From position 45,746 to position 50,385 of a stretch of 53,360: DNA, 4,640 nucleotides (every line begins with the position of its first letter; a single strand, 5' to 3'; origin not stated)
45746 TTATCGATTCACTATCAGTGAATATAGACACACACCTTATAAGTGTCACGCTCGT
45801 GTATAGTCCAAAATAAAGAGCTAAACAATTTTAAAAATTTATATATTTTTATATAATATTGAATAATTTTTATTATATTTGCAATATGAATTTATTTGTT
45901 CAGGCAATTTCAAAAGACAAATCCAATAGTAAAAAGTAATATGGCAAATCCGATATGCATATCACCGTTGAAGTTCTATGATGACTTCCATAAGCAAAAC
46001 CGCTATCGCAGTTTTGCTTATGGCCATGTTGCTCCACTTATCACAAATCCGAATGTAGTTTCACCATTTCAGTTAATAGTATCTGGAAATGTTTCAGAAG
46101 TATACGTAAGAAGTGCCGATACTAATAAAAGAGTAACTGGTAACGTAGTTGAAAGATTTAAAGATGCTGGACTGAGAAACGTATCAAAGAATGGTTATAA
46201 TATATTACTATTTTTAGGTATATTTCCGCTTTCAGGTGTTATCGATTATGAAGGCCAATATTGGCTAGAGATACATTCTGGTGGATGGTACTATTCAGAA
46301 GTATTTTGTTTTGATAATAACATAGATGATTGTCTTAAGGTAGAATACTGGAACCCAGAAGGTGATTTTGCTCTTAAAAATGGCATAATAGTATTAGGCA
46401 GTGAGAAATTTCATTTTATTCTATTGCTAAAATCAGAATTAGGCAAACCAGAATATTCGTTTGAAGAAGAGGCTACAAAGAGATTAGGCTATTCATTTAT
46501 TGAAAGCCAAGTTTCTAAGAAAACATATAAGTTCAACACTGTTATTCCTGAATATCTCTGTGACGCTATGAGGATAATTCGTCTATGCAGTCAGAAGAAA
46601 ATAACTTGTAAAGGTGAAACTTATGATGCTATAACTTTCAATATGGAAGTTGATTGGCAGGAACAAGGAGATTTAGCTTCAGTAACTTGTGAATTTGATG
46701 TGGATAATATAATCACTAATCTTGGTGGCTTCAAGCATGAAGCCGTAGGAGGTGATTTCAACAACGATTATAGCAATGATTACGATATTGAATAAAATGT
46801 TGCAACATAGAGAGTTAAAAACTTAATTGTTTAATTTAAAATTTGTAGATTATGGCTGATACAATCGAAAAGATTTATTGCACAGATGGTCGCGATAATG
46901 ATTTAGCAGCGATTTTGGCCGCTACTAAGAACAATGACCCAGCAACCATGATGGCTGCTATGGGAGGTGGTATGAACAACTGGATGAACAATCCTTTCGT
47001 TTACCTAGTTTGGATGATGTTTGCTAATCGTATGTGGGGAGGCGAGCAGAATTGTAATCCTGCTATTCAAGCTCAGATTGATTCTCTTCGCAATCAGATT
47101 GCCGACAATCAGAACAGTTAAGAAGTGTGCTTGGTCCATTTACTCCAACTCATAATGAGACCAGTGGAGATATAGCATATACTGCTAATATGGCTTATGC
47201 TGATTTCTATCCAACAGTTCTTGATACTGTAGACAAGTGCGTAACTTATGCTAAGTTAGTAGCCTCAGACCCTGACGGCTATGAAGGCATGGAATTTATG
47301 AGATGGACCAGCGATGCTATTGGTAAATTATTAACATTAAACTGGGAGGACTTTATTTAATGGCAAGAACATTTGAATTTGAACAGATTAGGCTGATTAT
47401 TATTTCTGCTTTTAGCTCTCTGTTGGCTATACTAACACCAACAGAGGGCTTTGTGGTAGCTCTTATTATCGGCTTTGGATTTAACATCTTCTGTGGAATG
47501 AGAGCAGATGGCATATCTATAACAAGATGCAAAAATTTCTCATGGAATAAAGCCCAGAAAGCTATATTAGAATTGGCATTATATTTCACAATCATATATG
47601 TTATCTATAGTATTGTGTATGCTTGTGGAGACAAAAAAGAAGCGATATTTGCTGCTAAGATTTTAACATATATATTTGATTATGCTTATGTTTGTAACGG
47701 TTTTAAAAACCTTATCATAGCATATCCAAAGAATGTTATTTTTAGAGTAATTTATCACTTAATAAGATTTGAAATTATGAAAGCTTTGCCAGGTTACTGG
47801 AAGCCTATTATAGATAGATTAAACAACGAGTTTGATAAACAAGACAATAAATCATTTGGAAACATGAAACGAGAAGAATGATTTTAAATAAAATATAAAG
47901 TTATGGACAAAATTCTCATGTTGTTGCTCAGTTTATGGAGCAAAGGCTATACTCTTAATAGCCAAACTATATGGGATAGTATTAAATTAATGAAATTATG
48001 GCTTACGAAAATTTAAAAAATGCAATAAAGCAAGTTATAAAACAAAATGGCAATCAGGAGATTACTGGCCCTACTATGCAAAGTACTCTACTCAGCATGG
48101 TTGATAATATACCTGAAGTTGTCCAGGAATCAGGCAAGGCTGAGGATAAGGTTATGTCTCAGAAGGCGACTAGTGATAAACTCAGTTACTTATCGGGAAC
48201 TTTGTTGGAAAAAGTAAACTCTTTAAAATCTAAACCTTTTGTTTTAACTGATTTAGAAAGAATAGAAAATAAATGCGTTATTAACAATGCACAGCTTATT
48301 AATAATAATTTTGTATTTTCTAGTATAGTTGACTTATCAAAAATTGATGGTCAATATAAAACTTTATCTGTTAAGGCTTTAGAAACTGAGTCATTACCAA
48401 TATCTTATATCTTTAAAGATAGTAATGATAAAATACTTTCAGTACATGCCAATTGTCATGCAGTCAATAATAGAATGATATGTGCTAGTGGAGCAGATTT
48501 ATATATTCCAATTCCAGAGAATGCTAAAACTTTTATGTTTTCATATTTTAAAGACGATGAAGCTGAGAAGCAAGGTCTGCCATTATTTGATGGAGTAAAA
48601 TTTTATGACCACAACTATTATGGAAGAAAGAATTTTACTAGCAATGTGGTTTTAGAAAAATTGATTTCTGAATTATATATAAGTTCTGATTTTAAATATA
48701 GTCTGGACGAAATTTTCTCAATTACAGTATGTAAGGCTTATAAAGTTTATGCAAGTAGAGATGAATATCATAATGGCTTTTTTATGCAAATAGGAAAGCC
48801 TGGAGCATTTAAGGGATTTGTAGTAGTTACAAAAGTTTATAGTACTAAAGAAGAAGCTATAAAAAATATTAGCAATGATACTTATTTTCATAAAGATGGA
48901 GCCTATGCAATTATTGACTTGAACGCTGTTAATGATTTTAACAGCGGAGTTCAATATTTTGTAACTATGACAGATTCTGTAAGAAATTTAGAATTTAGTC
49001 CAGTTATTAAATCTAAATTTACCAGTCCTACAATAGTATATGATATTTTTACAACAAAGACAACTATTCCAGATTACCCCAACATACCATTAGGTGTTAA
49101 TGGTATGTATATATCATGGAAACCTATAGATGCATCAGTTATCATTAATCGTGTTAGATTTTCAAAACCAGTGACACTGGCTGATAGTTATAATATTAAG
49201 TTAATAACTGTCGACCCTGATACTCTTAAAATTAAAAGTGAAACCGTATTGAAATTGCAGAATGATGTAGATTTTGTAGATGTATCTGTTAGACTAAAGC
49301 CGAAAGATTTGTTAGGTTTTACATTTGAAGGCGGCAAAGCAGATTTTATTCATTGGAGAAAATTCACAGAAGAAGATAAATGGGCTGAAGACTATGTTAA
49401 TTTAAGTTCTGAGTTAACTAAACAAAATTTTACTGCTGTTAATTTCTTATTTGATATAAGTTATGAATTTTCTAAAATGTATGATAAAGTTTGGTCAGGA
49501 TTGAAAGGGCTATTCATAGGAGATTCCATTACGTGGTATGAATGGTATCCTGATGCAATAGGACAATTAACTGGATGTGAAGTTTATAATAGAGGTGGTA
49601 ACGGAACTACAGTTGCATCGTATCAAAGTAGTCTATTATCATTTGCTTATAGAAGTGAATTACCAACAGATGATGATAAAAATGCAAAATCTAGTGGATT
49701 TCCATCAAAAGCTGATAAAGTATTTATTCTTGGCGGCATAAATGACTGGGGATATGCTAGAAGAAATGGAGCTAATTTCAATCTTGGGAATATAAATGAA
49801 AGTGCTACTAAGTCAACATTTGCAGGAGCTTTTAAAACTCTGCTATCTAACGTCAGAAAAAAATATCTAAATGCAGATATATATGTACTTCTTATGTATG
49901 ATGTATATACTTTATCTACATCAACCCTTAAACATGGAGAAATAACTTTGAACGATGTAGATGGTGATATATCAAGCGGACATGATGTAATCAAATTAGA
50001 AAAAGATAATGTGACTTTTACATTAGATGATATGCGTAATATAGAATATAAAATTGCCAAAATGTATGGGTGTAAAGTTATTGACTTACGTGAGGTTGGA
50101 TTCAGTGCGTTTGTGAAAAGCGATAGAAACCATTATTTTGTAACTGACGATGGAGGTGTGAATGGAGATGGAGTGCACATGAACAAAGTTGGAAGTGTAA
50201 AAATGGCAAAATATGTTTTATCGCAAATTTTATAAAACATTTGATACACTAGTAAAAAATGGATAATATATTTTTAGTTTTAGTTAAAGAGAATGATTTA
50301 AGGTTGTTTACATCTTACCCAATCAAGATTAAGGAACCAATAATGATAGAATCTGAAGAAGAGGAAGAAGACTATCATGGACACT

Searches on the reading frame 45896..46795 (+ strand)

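Call 36: search_protein_families(library=phrogs, proteins=[window:45896-46795:+], max_evalue=0.001)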
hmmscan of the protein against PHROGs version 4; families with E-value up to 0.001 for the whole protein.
window:45896-46795:+ (299 aa): 2 families
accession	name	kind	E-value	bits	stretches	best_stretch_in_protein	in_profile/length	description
phrog_35885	-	unknown function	5.2e-55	187.8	1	25-297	11-288/290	-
phrog_33450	-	tail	1.9e-40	139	1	22-282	7-271/2038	tail fiber protein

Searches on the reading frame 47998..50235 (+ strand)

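Call 36: search_protein_families(library=phrogs, proteins=[window:47998-50235:+], max_evalue=0.001)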
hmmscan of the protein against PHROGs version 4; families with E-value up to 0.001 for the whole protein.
window:47998-50235:+ (745 aa): 2 families
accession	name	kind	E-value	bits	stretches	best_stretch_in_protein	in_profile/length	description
phrog_5240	-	tail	3.3e-17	63.3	1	470-741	430-662/670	tail fiber protein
phrog_11541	-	unknown function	7.4e-16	58.6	1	476-742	584-821/832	-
